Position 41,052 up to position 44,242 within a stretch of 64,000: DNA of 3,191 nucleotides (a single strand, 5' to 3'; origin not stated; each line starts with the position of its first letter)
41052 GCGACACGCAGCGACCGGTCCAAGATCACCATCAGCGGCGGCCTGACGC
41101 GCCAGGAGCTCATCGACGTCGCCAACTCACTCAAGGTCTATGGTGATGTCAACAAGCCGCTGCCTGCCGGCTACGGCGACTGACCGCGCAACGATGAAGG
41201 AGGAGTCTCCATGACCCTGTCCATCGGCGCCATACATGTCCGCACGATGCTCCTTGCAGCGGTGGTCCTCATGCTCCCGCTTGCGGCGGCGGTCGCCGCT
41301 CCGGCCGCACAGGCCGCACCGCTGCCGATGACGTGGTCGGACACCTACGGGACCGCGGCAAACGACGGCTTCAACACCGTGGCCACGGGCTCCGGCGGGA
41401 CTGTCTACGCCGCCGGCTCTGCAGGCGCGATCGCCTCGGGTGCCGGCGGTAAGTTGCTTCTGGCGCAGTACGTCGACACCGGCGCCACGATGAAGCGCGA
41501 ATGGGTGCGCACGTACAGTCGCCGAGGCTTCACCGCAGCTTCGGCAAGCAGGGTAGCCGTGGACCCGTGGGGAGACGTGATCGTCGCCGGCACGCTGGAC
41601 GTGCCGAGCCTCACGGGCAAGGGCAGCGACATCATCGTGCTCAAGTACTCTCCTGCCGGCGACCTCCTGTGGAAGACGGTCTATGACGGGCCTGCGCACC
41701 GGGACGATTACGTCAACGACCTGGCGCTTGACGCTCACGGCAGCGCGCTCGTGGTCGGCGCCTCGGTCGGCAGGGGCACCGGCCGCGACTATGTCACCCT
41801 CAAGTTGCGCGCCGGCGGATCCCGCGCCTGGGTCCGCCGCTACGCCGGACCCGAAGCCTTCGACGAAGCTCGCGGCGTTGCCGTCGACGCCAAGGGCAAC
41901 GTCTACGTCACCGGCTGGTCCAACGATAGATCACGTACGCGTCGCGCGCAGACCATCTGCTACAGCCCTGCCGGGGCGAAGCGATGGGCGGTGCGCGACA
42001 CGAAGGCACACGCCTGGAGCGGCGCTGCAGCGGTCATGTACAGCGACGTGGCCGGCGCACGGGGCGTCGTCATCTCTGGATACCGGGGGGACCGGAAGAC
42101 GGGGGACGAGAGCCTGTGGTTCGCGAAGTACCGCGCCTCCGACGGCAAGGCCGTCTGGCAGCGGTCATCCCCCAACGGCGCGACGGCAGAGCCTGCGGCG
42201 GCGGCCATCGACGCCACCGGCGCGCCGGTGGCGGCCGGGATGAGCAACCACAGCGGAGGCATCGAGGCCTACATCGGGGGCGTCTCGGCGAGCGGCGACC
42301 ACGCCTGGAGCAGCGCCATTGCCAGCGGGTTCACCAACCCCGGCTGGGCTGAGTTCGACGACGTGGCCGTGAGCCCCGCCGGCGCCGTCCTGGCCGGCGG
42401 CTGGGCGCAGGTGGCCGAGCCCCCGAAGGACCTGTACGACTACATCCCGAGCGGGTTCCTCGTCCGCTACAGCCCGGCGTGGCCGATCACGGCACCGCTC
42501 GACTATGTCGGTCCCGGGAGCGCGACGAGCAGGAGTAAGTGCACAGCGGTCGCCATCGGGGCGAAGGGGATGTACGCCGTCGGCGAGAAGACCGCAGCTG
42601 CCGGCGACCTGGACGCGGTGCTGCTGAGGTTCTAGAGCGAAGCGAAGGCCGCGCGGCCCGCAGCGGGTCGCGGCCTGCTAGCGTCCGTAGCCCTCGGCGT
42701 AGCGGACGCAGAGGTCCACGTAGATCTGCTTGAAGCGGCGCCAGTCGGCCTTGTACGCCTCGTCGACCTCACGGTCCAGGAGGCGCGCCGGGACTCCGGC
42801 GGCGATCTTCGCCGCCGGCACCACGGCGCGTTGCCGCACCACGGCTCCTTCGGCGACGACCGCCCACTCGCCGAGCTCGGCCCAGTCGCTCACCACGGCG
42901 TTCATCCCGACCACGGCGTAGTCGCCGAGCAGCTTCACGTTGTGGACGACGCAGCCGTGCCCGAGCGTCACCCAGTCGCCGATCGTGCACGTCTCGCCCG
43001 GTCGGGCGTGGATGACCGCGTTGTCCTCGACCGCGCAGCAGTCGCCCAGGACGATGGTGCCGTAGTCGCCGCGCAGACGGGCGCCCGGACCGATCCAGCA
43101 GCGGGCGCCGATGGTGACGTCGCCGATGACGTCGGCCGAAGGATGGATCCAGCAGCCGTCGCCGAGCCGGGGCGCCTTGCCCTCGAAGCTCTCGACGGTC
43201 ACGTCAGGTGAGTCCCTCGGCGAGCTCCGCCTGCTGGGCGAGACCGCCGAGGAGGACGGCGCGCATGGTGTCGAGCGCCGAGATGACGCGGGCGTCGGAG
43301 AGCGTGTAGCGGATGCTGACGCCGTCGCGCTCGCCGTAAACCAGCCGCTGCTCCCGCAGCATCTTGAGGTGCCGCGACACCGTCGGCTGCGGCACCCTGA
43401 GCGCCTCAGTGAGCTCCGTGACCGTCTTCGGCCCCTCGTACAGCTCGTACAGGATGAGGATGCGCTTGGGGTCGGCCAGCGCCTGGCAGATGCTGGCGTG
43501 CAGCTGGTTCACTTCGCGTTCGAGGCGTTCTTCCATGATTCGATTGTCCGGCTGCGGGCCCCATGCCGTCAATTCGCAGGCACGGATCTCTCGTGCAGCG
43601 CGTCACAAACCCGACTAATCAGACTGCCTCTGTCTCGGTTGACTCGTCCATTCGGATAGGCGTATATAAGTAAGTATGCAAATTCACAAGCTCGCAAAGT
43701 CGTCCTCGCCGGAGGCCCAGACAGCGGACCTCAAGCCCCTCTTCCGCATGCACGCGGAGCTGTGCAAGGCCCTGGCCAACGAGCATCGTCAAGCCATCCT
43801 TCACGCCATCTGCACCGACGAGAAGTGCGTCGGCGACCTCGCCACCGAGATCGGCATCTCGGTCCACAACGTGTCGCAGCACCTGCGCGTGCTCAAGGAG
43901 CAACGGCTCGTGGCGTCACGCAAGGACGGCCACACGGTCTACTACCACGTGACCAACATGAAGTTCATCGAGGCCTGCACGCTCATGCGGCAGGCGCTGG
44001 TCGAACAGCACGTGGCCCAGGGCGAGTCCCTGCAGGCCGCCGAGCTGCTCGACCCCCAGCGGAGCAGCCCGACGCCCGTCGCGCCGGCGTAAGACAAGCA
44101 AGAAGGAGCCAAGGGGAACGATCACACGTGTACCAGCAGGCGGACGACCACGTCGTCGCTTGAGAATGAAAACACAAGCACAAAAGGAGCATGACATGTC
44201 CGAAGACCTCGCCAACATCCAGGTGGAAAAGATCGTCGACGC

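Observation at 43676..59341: Two convergent, paralogous ArsR-TusA-MvhD-HdrA-HdrA-wHTH-(HdrCB or QmoC-like)-DsrE modules: a Qmo/Hdr-type redox system wired to sulfur carriers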

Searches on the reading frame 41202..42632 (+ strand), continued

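Call 40: search_protein_families(library=ncbifam, proteins=[L001:6188-6607:+, L001:6604-7971:+, L001:7968-10004:+, L001:10001-10315:+, L001:10315-11487:+, L001:17132-19864:-, L001:15348-17135:-, L001:14747-15061:-, L001:13773-14744:-, L001:5418-5831:+], max_evalue=0.001)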
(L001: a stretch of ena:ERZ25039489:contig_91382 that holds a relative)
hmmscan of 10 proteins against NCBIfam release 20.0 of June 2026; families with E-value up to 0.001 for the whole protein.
L001:6188-6607:+ (139 aa): 4 families
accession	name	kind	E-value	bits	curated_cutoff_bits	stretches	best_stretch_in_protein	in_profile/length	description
NF040770.1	hetero_SS_HdrA2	exception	1.4e-16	59.8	1100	1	11-130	648-768/777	CoB-CoM heterodisulfide reductase HdrA2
NF045873.1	F420_non_VhuD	exception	5.5e-13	49.2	215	1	13-128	4-120/132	F420-non-reducing hydrogenase iron-sulfur subunit VhuD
NF041891.1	hdrA_Methbact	equivalog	3.6e-08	32.1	1300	1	14-113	646-741/762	ferredoxin:CoB-CoM heterodisulfide reductase subunit HdrA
NF041778.1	hetero_SS_HdrA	equivalog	4.5e-06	24.8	1400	1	11-110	654-750/771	ferredoxin:CoB-CoM heterodisulfide reductase subunit HdrA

L001:6604-7971:+ (455 aa): 120 families (the best 25 are shown)
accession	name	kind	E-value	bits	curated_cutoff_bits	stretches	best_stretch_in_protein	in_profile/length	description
NF040770.1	hetero_SS_HdrA2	exception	2.5e-139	465.7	1100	1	7-429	140-566/777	CoB-CoM heterodisulfide reductase HdrA2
NF041778.1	hetero_SS_HdrA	equivalog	1.2e-102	344.2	1400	1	2-424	138-571/771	ferredoxin:CoB-CoM heterodisulfide reductase subunit HdrA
NF041891.1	hdrA_Methbact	equivalog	2.1e-97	327.1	1300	1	9-421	136-554/762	ferredoxin:CoB-CoM heterodisulfide reductase subunit HdrA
NF004537.0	PRK05888.1-3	equivalog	1.2e-11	44.5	163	1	107-204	68-163/204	NADH-quinone oxidoreductase subunit NuoI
TIGR01944.1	rnfB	subfamily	4.7e-11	42.6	68.7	2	144-173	103-132/190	RnfABCDGE type electron transport complex subunit B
TIGR01372.1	soxA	subfamily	1.5e-10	39.6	1164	1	8-50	170-212/996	sarcosine oxidase subunit alpha family protein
TIGR01971.1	NuoI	subfamily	2.4e-10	40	113.05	1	76-183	14-110/121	NADH-quinone oxidoreductase, chain I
NF003475.0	PRK05113.1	equivalog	2.5e-10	40.5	203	2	146-173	105-132/190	electron transport complex subunit RsxB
NF009410.0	PRK12771.1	subfamily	1.6e-09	36.9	516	1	8-45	140-177/566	NAD(P)-binding protein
NF009409.0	PRK12770.1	subfamily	3.3e-09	36.3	343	0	307-427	242-354/360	putative glutamate synthase subunit beta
NF006446.0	PRK08764.1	equivalog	3.2e-08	33.6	220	1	102-123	81-102/139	Rnf electron transport complex subunit RnfB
NF005560.0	PRK07233.1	equivalog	3.3e-08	32.8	252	1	9-46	3-40/435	hypothetical protein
NF045637.1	carotdesatCrtDProt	equivalog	3.4e-08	32.5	580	1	9-50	1-42/485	1-hydroxycarotenoid 3,4-desaturase CrtD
TIGR04018.1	Bthiol_YpdA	hypoth_equivalog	5.1e-08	32.1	339.9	0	337-415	228-304/316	YpdA family putative bacillithiol disulfide reductase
TIGR03048.1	PS_I_psaC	equivalog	6.6e-08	32.7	130.65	1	106-123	44-61/80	photosystem I iron-sulfur center protein PsaC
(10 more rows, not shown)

L001:7968-10004:+ (678 aa): 97 families (the best 25 are shown)
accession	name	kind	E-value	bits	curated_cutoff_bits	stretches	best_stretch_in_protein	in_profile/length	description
NF040770.1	hetero_SS_HdrA2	exception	1.2e-161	539.5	1100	2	322-672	311-643/777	CoB-CoM heterodisulfide reductase HdrA2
NF041778.1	hetero_SS_HdrA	equivalog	3.3e-113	379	1400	2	323-670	322-651/771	ferredoxin:CoB-CoM heterodisulfide reductase subunit HdrA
NF041891.1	hdrA_Methbact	equivalog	7.6e-110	368.3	1300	2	323-670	309-636/762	ferredoxin:CoB-CoM heterodisulfide reductase subunit HdrA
NF009410.0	PRK12771.1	subfamily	3.1e-11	42.6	516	1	160-206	129-175/566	NAD(P)-binding protein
NF005560.0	PRK07233.1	equivalog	1.4e-08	34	252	1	172-211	3-42/435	hypothetical protein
TIGR03997.1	mycofact_OYE_2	equivalog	1e-07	30.8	793.15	1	169-241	379-449/645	mycofactocin system FadH/OYE family oxidoreductase 2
TIGR03315.1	Se_ygfK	equivalog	1.5e-07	29.3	835.3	1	158-209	525-577/1012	putative selenate reductase subunit YgfK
NF045637.1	carotdesatCrtDProt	equivalog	1.8e-07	30.1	580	1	173-208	2-37/485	1-hydroxycarotenoid 3,4-desaturase CrtD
NF045663.1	diclust_near_Sec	equivalog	3.1e-07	28.9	530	1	157-246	94-178/759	pyridine nucleotide-disulfide oxidoreductase/dicluster-binding protein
TIGR03467.1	HpnE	equivalog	3.7e-07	29.8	283.05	1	173-209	2-38/430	hydroxysqualene dehydroxylase HpnE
TIGR02734.1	crtI_fam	subfamily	3.7e-07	29.2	238.1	1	172-211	1-40/504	phytoene desaturase family protein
NF002480.1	PRK01747.1-1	equivalog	4.7e-07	28.6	540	1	145-209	221-288/645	bifunctional tRNA (5-methylaminomethyl-2-thiouridine)(34)-methyltransferase MnmC2/FAD-dependent 5-carboxymethylaminomethyl-2-thiouridine(34)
NF045874.1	Vhu_polyferre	exception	6.5e-07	28.4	600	1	598-656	290-350/381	F420-non-reducing hydrogenase associated-polyferredoxin VhuB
TIGR01944.1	rnfB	subfamily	7.9e-07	28.8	68.7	1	580-662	93-170/190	RnfABCDGE type electron transport complex subunit B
NF045599.1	bili_reduct_long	exception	1.2e-06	27.1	750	1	168-245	380-455/641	bilirubin reductase, long form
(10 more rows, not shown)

L001:10001-10315:+ (104 aa): 1 family
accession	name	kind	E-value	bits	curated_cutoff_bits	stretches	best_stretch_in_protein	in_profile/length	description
NF033788.1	HTH_metalloreg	subfamily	5e-05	23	55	1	35-96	8-69/77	metalloregulator ArsR/SmtB family transcription factor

L001:10315-11487:+ (390 aa): 20 families
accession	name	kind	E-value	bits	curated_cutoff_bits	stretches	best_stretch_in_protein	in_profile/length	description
NF038018.1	qmoC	equivalog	2.9e-62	211.2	300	1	8-378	4-359/360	quinone-interacting membrane-bound oxidoreductase complex subunit QmoC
TIGR03290.1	CoB_CoM_SS_C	equivalog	1.2e-17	64.2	160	1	21-96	1-76/144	CoB--CoM heterodisulfide reductase subunit C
TIGR02484.1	CitB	equivalog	1.4e-15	57.3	246.6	1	21-377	13-352/372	tricarballylate utilization 4Fe-4S protein TcuB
NF011607.0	PRK15033.1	subfamily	7.6e-15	54.7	524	1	22-377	36-371/389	tricarballylate utilization 4Fe-4S protein TcuB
NF041890.1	hdrC_Methbact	equivalog_domain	9.6e-15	54.7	270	1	5-97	12-103/192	ferredoxin:CoB-CoM heterodisulfide reductase subunit HdrC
NF041779.1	hetero_SS_HdrC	equivalog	2.7e-13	49.8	350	1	7-96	16-104/198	ferredoxin:CoB-CoM heterodisulfide reductase subunit HdrC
NF008369.0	PRK11168.1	equivalog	6.4e-07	28.6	278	1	18-93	7-85/401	anaerobic glycerol-3-phosphate dehydrogenase subunit C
NF042909.1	FMH_DH_FwdF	exception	1.7e-05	24.1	375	1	19-82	254-310/336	tungsten-dependent formylmethanofuran dehydrogenase subunit FwdF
TIGR01945.1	rnfC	subfamily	2e-05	23.4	245.95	1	20-82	361-418/435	RnfABCDGE type electron transport complex subunit C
NF058577.1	FdxA_fam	equivalog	2.4e-05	24.4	65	0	19-36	33-50/52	4Fe-4S ferredoxin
TIGR03379.1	glycerol3P_GlpC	equivalog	7.5e-05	21.6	279.9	1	22-93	5-79/397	anaerobic glycerol-3-phosphate dehydrogenase subunit GlpC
NF009226.0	PRK12576.1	equivalog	7.9e-05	22.1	344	1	19-94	151-236/317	succinate dehydrogenase/fumarate reductase iron-sulfur subunit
NF040612.1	F420_dehyd_FpoI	exception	0.00011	22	180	1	13-82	33-98/135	F420H2 dehydrogenase subunit FpoI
TIGR02512.1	FeFe_hydrog_A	subfamily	0.00014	20.9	405.95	1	19-82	4-66/375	[FeFe] hydrogenase, group A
TIGR00384.1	dhsB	subfamily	0.00015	21.3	88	0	20-87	138-217/222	succinate dehydrogenase and fumarate reductase iron-sulfur protein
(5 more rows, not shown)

L001:17132-19864:- (910 aa): 143 families (the best 25 are shown)
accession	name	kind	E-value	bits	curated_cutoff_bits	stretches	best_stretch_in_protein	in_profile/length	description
NF009410.0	PRK12771.1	subfamily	7.6e-134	447.4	516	1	147-654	36-543/566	NAD(P)-binding protein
NF040770.1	hetero_SS_HdrA2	exception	2.3e-133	446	1100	2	618-901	283-566/777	CoB-CoM heterodisulfide reductase HdrA2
NF009454.0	PRK12814.1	equivalog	1.7e-106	357.1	916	1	158-631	101-580/657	putative NADPH-dependent glutamate synthase small subunit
NF041891.1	hdrA_Methbact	equivalog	2e-99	333.9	1300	2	619-896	281-557/762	ferredoxin:CoB-CoM heterodisulfide reductase subunit HdrA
NF010590.0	PRK13984.1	equivalog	1.7e-97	327.1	946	1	159-554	196-608/611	putative oxidoreductase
NF041778.1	hetero_SS_HdrA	equivalog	6e-95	318.7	1400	2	626-900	301-575/771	ferredoxin:CoB-CoM heterodisulfide reductase subunit HdrA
NF009414.0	PRK12778.1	equivalog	7.2e-86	289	1103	1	159-553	337-750/752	bifunctional dihydroorotate dehydrogenase B NAD binding subunit/NADPH-dependent glutamate synthase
TIGR03315.1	Se_ygfK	equivalog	3.9e-77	259.6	835.3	1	152-639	438-901/1012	putative selenate reductase subunit YgfK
TIGR01316.1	gltA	equivalog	1e-71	242.1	471.75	1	158-552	35-449/449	NADPH-dependent glutamate synthase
NF009409.0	PRK12770.1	subfamily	4e-64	216.9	343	1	244-555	12-353/360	putative glutamate synthase subunit beta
TIGR01317.1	GOGAT_sm_gam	subfamily_domain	5.3e-64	216.8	447.7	2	161-411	52-315/485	glutamate synthase small subunit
NF009413.0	PRK12775.1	equivalog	6.9e-58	196.3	1895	1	160-645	340-851/1006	putative trifunctional 2-polyprenylphenol hydroxylase/glutamate synthase subunit beta/ferritin domain-containing protein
TIGR01318.1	gltD_gamma_fam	subfamily_domain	3.3e-56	190.8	482.95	1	157-553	46-466/467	glutamate synthase, small subunit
NF009415.0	PRK12779.1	equivalog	1.1e-52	179.2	1519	1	164-547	213-621/944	putative bifunctional glutamate synthase subunit beta/2-polyprenylphenol hydroxylase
NF045663.1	diclust_near_Sec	equivalog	7.7e-52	176.4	530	2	159-345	18-201/759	pyridine nucleotide-disulfide oxidoreductase/dicluster-binding protein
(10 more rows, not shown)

L001:15348-17135:- (595 aa): 95 families (the best 25 are shown)
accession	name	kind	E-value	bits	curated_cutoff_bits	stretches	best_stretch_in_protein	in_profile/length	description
NF040770.1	hetero_SS_HdrA2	exception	2.3e-139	465.8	1100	2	22-252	1-231/777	CoB-CoM heterodisulfide reductase HdrA2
NF041778.1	hetero_SS_HdrA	equivalog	5.4e-113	378.3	1400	2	258-591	321-652/771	ferredoxin:CoB-CoM heterodisulfide reductase subunit HdrA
NF041891.1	hdrA_Methbact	equivalog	2.5e-101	340.2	1300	2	257-590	307-636/762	ferredoxin:CoB-CoM heterodisulfide reductase subunit HdrA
TIGR01944.1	rnfB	subfamily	4.9e-13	49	68.7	1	511-579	102-167/190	RnfABCDGE type electron transport complex subunit B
NF009410.0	PRK12771.1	subfamily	1.8e-11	43.3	516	2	119-203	100-180/566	NAD(P)-binding protein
NF003475.0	PRK05113.1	equivalog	2.5e-11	43.8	203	1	512-576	103-164/190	electron transport complex subunit RsxB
NF006446.0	PRK08764.1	equivalog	4.2e-10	39.7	220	1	490-575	52-136/139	Rnf electron transport complex subunit RnfB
NF005415.0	PRK06991.1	equivalog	4.8e-10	39.5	281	1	513-580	76-140/284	electron transport complex subunit RsxB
NF038196.1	ferrodoxin_EFR1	subfamily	5.7e-10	39.6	75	1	519-578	181-235/242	EFR1 family ferrodoxin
TIGR02700.1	flavo_MJ0208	hypoth_equivalog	7.5e-10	38.5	251.35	1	518-583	144-205/234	dihydromethanopterin reductase (acceptor)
TIGR02179.1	PorD_KorD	subfamily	3.2e-09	36.8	60.05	1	516-574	19-74/78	2-oxoacid:acceptor oxidoreductase, delta subunit, pyruvate/2-ketoisovalerate family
NF042909.1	FMH_DH_FwdF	exception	5.3e-09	35.6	375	1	505-581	209-286/336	tungsten-dependent formylmethanofuran dehydrogenase subunit FwdF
NF007204.0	PRK09625.1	equivalog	6.5e-09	35.9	125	1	517-577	54-111/133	pyruvate flavodoxin oxidoreductase subunit delta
NF045790.1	OxalOxreddelta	equivalog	1.8e-08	33.9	230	1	423-573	167-307/316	oxalate oxidoreductase subunit delta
NF006183.0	PRK08318.1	equivalog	6.2e-08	31.8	335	1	515-576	335-399/422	NAD-dependent dihydropyrimidine dehydrogenase subunit PreA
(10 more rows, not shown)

L001:14747-15061:- (104 aa): 45 families (the best 25 are shown)
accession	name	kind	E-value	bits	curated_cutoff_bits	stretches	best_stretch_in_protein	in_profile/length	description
TIGR03290.1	CoB_CoM_SS_C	equivalog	1.6e-14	54.1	160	1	22-97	2-78/144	CoB--CoM heterodisulfide reductase subunit C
NF041890.1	hdrC_Methbact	equivalog_domain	4.8e-09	36.1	270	1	17-95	24-102/192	ferredoxin:CoB-CoM heterodisulfide reductase subunit HdrC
TIGR01945.1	rnfC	subfamily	9.3e-09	34.3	245.95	1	16-95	357-432/435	RnfABCDGE type electron transport complex subunit C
NF041779.1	hetero_SS_HdrC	equivalog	1.4e-08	34.5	350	1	16-101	25-110/198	ferredoxin:CoB-CoM heterodisulfide reductase subunit HdrC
TIGR01971.1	NuoI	subfamily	5.3e-08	32.5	113.05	1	20-80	40-96/121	NADH-quinone oxidoreductase, chain I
NF038018.1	qmoC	equivalog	8.3e-08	32.1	300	1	11-97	7-94/360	quinone-interacting membrane-bound oxidoreductase complex subunit QmoC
TIGR00384.1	dhsB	subfamily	5.4e-07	29.3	88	1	58-91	189-222/222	succinate dehydrogenase and fumarate reductase iron-sulfur protein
NF042909.1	FMH_DH_FwdF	exception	7.5e-07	28.6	375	1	15-80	8-70/336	tungsten-dependent formylmethanofuran dehydrogenase subunit FwdF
NF008369.0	PRK11168.1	equivalog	8.4e-07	28.2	278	1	18-97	7-90/401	anaerobic glycerol-3-phosphate dehydrogenase subunit C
NF004616.0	PRK05950.1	subfamily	2.2e-06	27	228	1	60-97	199-236/238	succinate dehydrogenase iron-sulfur subunit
NF005503.0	PRK07118.1-2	equivalog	2.6e-06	26.9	252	1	19-86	164-233/292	RnfABCDGE type electron transport complex subunit B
NF058577.1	FdxA_fam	equivalog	4.8e-06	26.7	65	1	19-37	33-51/52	4Fe-4S ferredoxin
NF005505.0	PRK07118.1-4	equivalog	5.9e-06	26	378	1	17-81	166-232/265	Fe-S cluster domain-containing protein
NF040864.1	HgcB_ferredoxin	equivalog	6.9e-06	25.8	99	1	18-80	10-59/93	mercury methylation ferredoxin HgcB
NF008434.0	PRK11274.1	equivalog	1e-05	24.7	333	1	20-93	21-101/409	glycolate oxidase subunit GlcF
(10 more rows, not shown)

L001:13773-14744:- (323 aa): 4 families
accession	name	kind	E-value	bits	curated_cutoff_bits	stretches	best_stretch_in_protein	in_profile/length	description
NF004898.0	PRK06259.1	equivalog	2e-13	49.8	385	1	111-304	282-467/488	fumarate reductase (CoM/CoB) subunit TfrB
NF045663.1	diclust_near_Sec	equivalog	4.1e-12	45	530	1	141-309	468-627/759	pyridine nucleotide-disulfide oxidoreductase/dicluster-binding protein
NF045670.1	quin_L_LdhH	equivalog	5.1e-11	41.6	800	1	104-302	480-687/706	L-lactate dehydrogenase (quinone) large subunit LdhH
NF045796.1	DsrK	equivalog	7.8e-05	21.5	400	1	216-262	323-371/453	sulfate reduction electron transfer complex DsrMKJOP subunit DsrK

L001:5418-5831:+ (137 aa): 10 families
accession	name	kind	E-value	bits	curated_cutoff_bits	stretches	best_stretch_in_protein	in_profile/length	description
NF033788.1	HTH_metalloreg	subfamily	9.2e-24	83.1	55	1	27-97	2-73/77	metalloregulator ArsR/SmtB family transcription factor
NF045707.1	Dbac_1936_reg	equivalog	1e-12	47.9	115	1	24-99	5-80/99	ArsR/SmtB-type metalloregulator TsoR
NF007528.0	PRK10141.1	subfamily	5.1e-12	45.7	97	1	28-94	8-75/117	metalloregulator ArsR/SmtB family transcription factor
NF040642.1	sulf_sens_BigR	equivalog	6.9e-12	45.3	155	1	27-95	11-79/95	sulfite-sensing transcriptional repressor BigR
NF033789.1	repress_SdpR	subfamily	2.5e-10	40.1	100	1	31-94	3-66/79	autorepressor SdpR family transcription factor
NF047906.1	CdPbTransRegCmtR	equivalog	1.9e-09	37.3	150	1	27-101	12-86/104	Cd(II)/Pb(II)-sensing metalloregulatory transcriptional regulator CmtR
NF052532.1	TransRegPagRBaca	equivalog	5.8e-09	35.9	170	1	20-99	11-90/99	transcriptional repressor PagR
NF041413.1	ArsR_Rv2640c_fam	equivalog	9.8e-07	29.2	155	1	30-94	36-103/118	Rv2640c family ArsR-like transcriptional regulator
TIGR01884.1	cas_HTH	subfamily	0.00029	20.3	60.2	1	30-93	136-199/202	CRISPR-associated CARF protein Csa3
NF053602.1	Phr_regulator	exception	0.00068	19.3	320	1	28-83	4-59/191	heat shock transcription regulator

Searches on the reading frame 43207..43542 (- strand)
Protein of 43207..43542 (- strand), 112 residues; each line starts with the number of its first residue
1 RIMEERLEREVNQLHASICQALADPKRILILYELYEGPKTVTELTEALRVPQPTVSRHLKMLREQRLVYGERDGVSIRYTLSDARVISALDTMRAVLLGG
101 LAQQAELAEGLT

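Call 83: search_protein_families(library=pfam, proteins=[window:43207-43542:-], max_evalue=0.0001)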
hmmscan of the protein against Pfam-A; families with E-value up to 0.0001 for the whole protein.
window:43207-43542:- (112 aa): 7 families
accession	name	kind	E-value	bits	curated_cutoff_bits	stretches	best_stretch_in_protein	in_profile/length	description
PF01022.26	HTH_5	-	7.7e-18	64.5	22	1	24-68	1-45/47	Bacterial regulatory protein, arsR family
PF12840.13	HTH_20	-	8.9e-11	42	27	1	22-68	1-48/51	Helix-turn-helix domain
PF12802.13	MarR_2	-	8.8e-10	39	27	1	27-73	7-55/61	MarR family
PF25213.1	HVO_A0261_N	-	1.6e-07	31.5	35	1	25-93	11-77/86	HVO_A0261 N-terminal domain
PF01638.23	HxlR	-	3.6e-05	24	20.8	1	28-82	8-66/91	HxlR-like helix-turn-helix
PF13412.12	HTH_24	-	6.7e-05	22.8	21.9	0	24-67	2-46/48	Winged helix-turn-helix DNA-binding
PF09339.16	HTH_IclR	-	8.6e-05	22.7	22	0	37-69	17-49/52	IclR helix-turn-helix domain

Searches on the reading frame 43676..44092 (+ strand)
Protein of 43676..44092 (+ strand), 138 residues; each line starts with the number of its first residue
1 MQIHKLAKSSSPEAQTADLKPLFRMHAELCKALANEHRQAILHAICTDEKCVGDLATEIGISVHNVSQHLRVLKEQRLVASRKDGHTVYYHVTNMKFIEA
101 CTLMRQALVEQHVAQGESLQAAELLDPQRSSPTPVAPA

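Call 17: search_protein_families(library=pfam, proteins=[window:43676-44092:+], max_evalue=0.01)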
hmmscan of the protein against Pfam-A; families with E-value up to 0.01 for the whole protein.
window:43676-44092:+ (138 aa): 7 families
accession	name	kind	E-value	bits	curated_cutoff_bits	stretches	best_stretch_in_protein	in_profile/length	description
PF01022.26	HTH_5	-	2.9e-12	46.7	22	1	37-80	3-46/47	Bacterial regulatory protein, arsR family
PF12840.13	HTH_20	-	1.2e-08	35.2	27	1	33-81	1-50/51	Helix-turn-helix domain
PF12802.13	MarR_2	-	5.3e-06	26.9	27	1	41-85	10-56/61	MarR family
PF25212.1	HVO_A0114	-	0.00082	19.6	27.6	1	32-88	18-75/84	HVO_A0114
PF13545.12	HTH_Crp_2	-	0.0045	17.3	27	1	54-83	27-56/70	Crp-like helix-turn-helix domain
PF25213.1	HVO_A0261_N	-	0.0058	16.9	35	1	35-86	10-61/86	HVO_A0261 N-terminal domain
PF24270.1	HTH_Cmi2_C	-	0.0061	17.3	27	0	39-85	78-124/125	Cmi2, C-terminal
